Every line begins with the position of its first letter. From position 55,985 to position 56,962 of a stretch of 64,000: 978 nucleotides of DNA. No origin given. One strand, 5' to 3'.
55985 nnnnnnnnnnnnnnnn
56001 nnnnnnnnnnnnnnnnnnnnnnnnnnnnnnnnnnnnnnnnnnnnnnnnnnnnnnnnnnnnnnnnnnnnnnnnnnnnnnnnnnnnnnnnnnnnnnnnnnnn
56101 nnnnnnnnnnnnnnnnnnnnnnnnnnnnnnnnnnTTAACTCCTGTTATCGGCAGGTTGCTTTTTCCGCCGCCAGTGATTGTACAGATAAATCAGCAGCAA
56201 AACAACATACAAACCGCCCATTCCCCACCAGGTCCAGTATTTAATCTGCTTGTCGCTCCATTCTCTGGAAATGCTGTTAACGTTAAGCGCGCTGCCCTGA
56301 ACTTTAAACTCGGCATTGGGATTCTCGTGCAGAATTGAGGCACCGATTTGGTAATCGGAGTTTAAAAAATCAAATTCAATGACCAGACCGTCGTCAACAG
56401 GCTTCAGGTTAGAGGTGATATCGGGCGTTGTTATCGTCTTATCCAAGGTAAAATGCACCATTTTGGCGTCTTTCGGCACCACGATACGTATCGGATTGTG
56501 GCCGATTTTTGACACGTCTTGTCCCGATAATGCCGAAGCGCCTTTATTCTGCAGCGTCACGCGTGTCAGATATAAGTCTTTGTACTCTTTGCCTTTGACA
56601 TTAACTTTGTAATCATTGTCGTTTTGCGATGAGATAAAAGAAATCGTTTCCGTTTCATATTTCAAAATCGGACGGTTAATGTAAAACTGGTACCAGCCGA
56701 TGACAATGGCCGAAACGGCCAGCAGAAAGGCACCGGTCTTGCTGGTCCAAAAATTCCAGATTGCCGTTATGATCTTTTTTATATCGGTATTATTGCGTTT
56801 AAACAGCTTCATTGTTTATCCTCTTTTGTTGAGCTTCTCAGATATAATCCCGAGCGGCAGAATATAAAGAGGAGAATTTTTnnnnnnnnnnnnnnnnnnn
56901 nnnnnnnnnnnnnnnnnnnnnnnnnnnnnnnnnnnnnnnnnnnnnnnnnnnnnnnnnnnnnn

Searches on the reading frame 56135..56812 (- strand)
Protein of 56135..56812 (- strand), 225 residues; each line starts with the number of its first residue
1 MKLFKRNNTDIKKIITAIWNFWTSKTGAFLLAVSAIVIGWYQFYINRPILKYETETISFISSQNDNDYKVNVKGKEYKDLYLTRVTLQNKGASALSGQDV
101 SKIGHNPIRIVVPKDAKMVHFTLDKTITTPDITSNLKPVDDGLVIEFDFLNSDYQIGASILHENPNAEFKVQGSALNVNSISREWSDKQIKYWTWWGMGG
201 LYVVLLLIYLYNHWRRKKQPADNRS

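Call 3: search_protein_families(library=pfam, proteins=[window:56135-56812:-], max_evalue=1)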
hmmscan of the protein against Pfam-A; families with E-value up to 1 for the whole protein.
window:56135-56812:- (225 aa): 1 family
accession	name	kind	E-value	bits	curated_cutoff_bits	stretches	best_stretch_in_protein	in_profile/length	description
PF13567.11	DUF4131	-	0.066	13.3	31.6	0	18-88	22-89/165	Domain of unknown function (DUF4131)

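Call 4: search_protein_families(library=ncbifam, proteins=[window:56135-56812:-], max_evalue=1)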
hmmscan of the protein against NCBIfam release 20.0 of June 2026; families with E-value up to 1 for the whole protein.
window:56135-56812:- (225 aa): 1 family
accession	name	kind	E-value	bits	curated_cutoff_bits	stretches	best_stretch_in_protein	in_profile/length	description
TIGR03647.1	Na_symport_sm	subfamily_domain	0.0083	16.4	26.05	0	10-47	34-68/77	sodium/substrate symporter small subunit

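Call 5: search_protein_families(library=phrogs, proteins=[window:56135-56812:-], max_evalue=0.1)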
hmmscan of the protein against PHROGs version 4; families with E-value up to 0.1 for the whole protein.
window:56135-56812:- (225 aa): 3 families
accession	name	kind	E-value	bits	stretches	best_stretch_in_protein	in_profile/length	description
phrog_3977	-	unknown function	0.027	15.3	1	50-80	117-144/166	-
phrog_26518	-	unknown function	0.062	14.6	0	36-90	12-68/80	-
phrog_2458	-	unknown function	0.082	14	0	34-81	29-78/82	-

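Call 24: find_homologous_proteins(query=window:56135-56812:-, max_evalue=0.001)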
Query window:56135-56812:- (225 aa): 117 proteins with E <= 0.001 among 466 candidates.
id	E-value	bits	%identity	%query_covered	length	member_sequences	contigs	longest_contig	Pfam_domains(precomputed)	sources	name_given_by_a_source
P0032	1.3e-147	508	99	100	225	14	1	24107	-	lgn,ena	-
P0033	3.6e-146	503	98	100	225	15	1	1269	-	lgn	-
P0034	2.3e-126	438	87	98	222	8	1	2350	-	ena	-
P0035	1.7e-121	422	86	96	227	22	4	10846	-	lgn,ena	-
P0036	1.7e-119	416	83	97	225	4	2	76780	-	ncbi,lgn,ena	-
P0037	3.8e-117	408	80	100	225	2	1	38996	-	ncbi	-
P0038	4.0e-116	405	81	96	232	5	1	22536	-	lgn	-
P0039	2.3e-115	402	80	97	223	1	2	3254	-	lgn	-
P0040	2.3e-113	395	78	97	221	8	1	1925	-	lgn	-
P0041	2.1e-112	392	78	97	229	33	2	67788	-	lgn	-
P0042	4.1e-111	388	79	97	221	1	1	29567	-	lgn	-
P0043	5.6e-104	365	72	96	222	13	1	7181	-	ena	-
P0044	2.9e-101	356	67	100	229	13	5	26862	-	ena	-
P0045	3.7e-100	352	68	100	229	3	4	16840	-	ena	-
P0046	6.0e-99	348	67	100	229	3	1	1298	-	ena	-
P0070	2.5e-90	320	64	95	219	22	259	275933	-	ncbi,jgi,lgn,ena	-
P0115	5.6e-63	231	51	95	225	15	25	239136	-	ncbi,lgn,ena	-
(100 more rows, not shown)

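Call 25: find_encoding_contigs(protein=P0070, flank=6000, max_places=2)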
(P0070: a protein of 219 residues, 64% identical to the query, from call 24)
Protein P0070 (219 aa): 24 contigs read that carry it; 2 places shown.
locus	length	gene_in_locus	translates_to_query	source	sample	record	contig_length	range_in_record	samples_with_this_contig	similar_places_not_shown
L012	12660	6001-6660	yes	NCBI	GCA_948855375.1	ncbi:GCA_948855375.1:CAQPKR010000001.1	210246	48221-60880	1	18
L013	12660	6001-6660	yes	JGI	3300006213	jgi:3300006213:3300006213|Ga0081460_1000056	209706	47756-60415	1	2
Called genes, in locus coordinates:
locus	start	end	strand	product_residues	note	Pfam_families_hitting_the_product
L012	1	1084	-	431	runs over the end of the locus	-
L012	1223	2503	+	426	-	PF03702:AnmK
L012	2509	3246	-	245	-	PF05013:FGase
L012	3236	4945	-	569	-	-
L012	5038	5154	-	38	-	-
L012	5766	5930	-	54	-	-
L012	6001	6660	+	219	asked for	-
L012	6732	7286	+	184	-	PF00719:Pyrophosphatase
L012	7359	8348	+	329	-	PF00535:Glycos_transf_2, PF10111:Glyco_tranf_2_2, PF13641:Glyco_tranf_2_3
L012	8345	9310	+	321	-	-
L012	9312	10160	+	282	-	PF00132:Hexapep, PF14602:Hexapep_2 (weak)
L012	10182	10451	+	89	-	-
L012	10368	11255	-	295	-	PF08759:GT-D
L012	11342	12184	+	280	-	PF05045:RgpF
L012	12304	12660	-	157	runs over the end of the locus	PF04608:PgpA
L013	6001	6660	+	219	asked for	-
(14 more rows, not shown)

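Call 26: find_encoding_contigs(protein=P0115, flank=6000, max_places=2)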
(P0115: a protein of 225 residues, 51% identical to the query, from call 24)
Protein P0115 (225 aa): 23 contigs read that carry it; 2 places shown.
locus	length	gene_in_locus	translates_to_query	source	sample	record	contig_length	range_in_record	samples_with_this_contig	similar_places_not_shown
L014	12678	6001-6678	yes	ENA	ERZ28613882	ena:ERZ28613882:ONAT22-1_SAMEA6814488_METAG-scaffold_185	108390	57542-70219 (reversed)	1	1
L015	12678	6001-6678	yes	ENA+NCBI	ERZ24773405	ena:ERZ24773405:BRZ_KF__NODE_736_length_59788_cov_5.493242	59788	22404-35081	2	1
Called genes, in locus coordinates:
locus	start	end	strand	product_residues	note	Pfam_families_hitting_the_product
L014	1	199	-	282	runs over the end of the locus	PF00959:Phage_lysozyme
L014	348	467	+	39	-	-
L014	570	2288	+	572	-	PF12224:Amidoligase_2 (weak)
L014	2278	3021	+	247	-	PF05013:FGase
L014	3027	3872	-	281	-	-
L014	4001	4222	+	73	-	-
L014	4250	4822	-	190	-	PF13302:Acetyltransf_3 (weak)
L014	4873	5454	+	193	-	PF13302:Acetyltransf_3, PF00583:Acetyltransf_1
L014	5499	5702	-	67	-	PF00313:CSD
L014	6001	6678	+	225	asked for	-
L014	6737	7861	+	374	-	PF01676:Metalloenzyme (faint), PF01663:Phosphodiest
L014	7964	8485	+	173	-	-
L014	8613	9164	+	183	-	PF00719:Pyrophosphatase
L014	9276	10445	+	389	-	PF09925:DUF2157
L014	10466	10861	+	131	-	PF14345:GDYXXLXY (weak)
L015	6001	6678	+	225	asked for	-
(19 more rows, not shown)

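Call 58: search_protein_families(library=padloc, proteins=[window:56135-56812:-], max_evalue=0.1)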
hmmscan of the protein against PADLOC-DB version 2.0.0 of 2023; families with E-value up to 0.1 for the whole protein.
window:56135-56812:- (225 aa): 0 families
